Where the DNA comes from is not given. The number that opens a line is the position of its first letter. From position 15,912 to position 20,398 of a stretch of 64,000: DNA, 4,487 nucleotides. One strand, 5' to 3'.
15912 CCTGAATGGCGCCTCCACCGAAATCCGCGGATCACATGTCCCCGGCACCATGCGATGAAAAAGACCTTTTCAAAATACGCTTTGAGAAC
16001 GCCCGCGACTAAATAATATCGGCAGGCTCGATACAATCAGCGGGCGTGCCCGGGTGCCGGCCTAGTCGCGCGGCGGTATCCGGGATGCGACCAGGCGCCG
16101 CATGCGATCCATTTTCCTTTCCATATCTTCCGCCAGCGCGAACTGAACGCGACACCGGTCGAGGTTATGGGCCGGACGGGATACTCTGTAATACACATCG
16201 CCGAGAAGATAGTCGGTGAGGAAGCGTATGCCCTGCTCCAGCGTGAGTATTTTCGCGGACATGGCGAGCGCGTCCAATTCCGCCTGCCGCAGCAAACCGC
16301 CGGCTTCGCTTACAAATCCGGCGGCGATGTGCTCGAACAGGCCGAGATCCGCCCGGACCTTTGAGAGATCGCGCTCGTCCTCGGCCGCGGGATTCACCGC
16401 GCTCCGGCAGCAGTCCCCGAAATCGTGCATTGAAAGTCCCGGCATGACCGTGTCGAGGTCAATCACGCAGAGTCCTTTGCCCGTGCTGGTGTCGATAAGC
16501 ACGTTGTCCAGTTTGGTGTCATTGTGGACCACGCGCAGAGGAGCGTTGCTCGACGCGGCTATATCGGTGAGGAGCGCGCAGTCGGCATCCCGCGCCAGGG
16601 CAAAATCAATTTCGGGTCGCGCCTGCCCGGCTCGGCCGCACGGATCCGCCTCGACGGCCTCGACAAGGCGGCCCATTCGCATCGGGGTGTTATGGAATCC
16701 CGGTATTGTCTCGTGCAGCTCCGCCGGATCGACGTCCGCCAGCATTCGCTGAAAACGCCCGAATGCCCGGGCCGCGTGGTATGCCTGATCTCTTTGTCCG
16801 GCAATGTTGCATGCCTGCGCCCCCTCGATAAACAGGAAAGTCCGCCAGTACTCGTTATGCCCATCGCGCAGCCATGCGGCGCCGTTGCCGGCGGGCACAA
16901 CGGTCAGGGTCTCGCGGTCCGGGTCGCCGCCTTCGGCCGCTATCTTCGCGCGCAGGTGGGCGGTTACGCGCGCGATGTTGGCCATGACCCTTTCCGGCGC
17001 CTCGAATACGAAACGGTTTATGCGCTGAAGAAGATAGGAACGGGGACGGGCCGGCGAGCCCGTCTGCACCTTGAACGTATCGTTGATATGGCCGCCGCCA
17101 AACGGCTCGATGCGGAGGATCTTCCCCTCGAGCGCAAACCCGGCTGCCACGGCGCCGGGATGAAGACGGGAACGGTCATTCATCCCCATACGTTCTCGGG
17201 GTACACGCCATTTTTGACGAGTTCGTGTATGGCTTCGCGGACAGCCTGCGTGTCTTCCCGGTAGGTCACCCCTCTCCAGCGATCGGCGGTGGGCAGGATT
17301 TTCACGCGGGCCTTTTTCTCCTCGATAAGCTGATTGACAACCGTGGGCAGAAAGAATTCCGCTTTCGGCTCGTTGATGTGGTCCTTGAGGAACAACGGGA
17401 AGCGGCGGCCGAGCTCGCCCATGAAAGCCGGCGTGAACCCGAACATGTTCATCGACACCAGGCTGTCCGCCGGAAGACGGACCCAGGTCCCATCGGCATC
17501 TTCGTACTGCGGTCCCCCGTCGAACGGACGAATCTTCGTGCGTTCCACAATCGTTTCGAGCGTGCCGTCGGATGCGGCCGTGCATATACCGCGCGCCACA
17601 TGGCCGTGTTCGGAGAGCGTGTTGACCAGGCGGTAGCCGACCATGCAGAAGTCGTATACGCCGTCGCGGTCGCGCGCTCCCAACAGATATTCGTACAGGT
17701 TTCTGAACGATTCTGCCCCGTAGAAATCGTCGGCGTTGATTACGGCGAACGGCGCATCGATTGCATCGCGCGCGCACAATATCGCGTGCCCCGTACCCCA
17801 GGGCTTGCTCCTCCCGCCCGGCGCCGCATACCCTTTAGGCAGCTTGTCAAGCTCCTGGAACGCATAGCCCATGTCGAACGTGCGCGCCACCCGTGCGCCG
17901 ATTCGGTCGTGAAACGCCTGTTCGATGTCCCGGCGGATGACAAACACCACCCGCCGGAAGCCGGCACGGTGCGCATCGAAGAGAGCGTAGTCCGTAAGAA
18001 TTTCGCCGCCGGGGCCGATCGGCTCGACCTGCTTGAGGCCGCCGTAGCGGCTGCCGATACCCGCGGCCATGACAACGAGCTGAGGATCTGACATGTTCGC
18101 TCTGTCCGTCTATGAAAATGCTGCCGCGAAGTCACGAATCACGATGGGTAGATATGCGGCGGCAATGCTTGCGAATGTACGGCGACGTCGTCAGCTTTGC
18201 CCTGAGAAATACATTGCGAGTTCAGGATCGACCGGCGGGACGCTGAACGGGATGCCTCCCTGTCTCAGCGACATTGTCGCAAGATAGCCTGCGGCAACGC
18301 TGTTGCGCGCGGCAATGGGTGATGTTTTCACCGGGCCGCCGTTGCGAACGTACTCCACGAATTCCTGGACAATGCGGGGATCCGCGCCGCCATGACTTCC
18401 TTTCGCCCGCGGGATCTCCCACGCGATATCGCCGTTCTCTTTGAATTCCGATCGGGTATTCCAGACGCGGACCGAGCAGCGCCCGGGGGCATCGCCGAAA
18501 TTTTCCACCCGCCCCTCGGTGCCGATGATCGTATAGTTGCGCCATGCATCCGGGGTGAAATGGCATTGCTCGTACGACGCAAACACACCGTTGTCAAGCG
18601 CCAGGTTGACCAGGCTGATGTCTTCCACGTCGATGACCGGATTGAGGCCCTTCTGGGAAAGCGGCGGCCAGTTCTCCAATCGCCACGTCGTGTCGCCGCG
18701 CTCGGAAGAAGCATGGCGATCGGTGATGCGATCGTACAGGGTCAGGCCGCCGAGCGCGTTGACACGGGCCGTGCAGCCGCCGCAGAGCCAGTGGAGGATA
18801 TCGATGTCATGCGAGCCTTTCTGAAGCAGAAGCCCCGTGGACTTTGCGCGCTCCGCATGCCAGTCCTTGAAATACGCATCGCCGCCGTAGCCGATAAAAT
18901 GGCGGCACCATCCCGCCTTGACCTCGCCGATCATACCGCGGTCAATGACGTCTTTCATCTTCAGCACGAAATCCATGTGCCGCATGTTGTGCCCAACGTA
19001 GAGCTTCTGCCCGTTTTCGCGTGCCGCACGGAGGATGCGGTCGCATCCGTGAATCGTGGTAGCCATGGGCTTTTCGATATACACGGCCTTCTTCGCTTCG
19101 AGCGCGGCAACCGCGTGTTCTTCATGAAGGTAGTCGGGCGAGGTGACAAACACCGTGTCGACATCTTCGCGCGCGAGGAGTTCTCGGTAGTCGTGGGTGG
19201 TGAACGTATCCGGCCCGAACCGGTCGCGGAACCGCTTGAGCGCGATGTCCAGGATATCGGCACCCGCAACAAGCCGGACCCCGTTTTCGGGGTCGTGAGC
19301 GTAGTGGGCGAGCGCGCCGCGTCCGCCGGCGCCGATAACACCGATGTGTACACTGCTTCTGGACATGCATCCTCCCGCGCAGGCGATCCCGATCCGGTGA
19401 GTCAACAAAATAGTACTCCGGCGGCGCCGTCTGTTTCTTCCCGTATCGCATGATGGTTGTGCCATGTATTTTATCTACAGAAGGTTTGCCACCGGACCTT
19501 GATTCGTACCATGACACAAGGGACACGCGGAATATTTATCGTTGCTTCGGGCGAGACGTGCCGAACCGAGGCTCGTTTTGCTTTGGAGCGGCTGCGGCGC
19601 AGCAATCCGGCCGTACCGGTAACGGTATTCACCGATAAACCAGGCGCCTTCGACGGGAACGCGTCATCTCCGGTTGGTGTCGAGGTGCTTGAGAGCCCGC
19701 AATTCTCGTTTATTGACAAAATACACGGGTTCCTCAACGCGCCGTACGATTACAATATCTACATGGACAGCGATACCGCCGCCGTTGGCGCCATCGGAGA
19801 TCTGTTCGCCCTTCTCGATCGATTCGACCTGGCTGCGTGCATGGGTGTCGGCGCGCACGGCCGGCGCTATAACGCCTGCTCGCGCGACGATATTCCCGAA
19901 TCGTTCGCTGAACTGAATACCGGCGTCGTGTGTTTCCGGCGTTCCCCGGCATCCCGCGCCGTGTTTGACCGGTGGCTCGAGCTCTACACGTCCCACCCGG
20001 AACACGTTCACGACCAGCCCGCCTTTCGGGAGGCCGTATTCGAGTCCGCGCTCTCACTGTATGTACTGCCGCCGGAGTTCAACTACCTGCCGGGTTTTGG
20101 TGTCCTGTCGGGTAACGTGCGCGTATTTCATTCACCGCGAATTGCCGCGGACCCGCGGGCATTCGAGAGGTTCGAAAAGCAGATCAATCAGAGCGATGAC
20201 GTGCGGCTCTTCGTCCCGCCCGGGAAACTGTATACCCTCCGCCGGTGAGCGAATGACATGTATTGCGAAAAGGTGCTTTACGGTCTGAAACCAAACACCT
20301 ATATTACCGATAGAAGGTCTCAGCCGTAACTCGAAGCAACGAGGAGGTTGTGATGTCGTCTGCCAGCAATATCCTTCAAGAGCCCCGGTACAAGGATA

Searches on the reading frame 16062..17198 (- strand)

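Call 17: search_protein_families(library=pfam, proteins=[window:16062-17198:-], max_evalue=0.001)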
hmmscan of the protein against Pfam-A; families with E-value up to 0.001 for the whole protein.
window:16062-17198:- (378 aa): 1 family
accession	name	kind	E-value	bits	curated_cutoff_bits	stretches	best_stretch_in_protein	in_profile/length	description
PF01636.29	APH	-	2.8e-19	70.3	23.2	1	30-272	2-218/239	Phosphotransferase enzyme family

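Call 78: search_protein_families(library=ncbifam, proteins=[window:16062-17198:-], max_evalue=0.00001)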
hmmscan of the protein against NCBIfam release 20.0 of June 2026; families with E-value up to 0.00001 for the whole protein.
window:16062-17198:- (378 aa): 0 families

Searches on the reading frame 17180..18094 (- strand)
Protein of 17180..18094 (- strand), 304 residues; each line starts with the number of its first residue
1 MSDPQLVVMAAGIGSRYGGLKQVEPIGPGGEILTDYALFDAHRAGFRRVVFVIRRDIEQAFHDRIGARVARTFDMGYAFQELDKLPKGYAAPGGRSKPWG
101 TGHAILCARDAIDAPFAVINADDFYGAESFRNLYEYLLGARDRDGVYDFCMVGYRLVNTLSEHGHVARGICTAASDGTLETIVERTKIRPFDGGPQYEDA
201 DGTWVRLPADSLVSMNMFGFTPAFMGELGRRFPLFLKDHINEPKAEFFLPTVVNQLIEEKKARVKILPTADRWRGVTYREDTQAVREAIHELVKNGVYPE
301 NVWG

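Call 17: search_protein_families(library=pfam, proteins=[window:17180-18094:-], max_evalue=0.001)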
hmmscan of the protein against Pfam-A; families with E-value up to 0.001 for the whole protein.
window:17180-18094:- (304 aa): 1 family
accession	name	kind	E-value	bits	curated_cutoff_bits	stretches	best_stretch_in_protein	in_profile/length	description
PF12804.13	NTP_transf_3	-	4.8e-05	24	27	1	7-70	2-63/160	MobA-like NTP transferase domain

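Call 78: search_protein_families(library=ncbifam, proteins=[window:17180-18094:-], max_evalue=0.00001)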
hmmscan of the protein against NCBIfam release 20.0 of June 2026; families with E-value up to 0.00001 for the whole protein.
window:17180-18094:- (304 aa): 0 families

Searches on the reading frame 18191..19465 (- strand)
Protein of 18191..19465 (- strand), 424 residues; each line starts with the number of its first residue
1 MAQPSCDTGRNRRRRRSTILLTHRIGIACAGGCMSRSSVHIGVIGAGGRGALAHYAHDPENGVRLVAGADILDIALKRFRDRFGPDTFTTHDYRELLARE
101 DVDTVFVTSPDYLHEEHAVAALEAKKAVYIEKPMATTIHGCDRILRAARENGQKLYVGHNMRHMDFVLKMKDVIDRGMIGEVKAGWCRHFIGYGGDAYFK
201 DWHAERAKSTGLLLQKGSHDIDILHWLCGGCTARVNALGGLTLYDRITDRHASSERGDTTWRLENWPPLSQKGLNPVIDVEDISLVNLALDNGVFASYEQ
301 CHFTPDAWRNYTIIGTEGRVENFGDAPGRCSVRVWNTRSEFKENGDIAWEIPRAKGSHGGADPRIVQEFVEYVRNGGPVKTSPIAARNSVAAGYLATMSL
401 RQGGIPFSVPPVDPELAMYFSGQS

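Call 17: search_protein_families(library=pfam, proteins=[window:18191-19465:-], max_evalue=0.001)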
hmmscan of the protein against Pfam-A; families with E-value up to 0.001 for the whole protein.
window:18191-19465:- (424 aa): 3 families
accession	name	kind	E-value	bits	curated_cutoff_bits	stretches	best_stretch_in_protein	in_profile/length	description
PF02894.22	GFO_IDH_MocA_C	-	7.8e-23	81.8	22.9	1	171-404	1-214/218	Oxidoreductase family, C-terminal alpha/beta domain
PF01408.29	GFO_IDH_MocA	-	1.2e-22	81.3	24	1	40-159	2-120/120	Oxidoreductase family, NAD-binding Rossmann fold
PF22725.1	GFO_IDH_MocA_C3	-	4.1e-19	69.2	27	1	168-321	2-124/124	GFO/IDH/MocA C-terminal domain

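Call 78: search_protein_families(library=ncbifam, proteins=[window:18191-19465:-], max_evalue=0.00001)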
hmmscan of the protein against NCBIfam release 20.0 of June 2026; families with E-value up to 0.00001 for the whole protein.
window:18191-19465:- (424 aa): 8 families
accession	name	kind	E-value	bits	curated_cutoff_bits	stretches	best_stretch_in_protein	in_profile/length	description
NF040723.1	UDP-GlcNAcDh_Arch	equivalog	2.2e-31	109.5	450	1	40-241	2-190/302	UDP-N-acetylglucosamine 3-dehydrogenase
NF052679.1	InsChiInosDhIolG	equivalog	1.4e-24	86.7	540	1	39-229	3-186/343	bifunctional inositol 2-dehydrogenase/D-chiro-inositol 1-dehydrogenase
TIGR04380.1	myo_inos_iolG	equivalog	1.8e-24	86.2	355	1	39-249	2-206/330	inositol 2-dehydrogenase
NF052479.1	LevoglcsnDh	equivalog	2.5e-19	69.2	650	1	71-318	44-285/386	levoglucosan dehydrogenase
NF041392.1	XylDh_Gfo6_Halo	equivalog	2.1e-15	56.4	350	1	87-182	68-163/350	D-xylose 1-dehydrogenase Gfo6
NF058561.1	BT_2158_fam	equivalog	2.3e-12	46.2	750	1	33-183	30-178/487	glycoside 3-dehydrogenase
NF008607.0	PRK11579.1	subfamily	3.5e-11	42.7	330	1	91-230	54-191/346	oxidoreductase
NF007574.0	PRK10206.1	equivalog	9.4e-09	34.8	352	1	90-183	54-147/345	oxidoreductase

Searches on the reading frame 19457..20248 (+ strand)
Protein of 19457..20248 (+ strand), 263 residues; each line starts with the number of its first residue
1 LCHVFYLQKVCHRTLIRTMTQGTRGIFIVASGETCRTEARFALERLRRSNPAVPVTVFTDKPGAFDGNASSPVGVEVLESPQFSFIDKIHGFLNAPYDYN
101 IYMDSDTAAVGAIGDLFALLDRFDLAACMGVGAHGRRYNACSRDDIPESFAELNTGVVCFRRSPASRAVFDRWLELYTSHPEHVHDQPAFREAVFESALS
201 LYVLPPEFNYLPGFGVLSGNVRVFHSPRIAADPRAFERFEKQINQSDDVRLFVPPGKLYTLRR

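Call 17: search_protein_families(library=pfam, proteins=[window:19457-20248:+], max_evalue=0.001)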
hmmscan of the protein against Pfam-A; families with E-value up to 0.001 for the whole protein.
window:19457-20248:+ (263 aa): 1 family
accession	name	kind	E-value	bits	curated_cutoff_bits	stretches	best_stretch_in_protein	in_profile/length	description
PF03407.22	Nucleotid_trans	-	0.00013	22.4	22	1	137-206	103-169/208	Nucleotide-diphospho-sugar transferase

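Call 78: search_protein_families(library=ncbifam, proteins=[window:19457-20248:+], max_evalue=0.00001)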
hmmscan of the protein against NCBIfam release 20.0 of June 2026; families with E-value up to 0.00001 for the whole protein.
window:19457-20248:+ (263 aa): 0 families
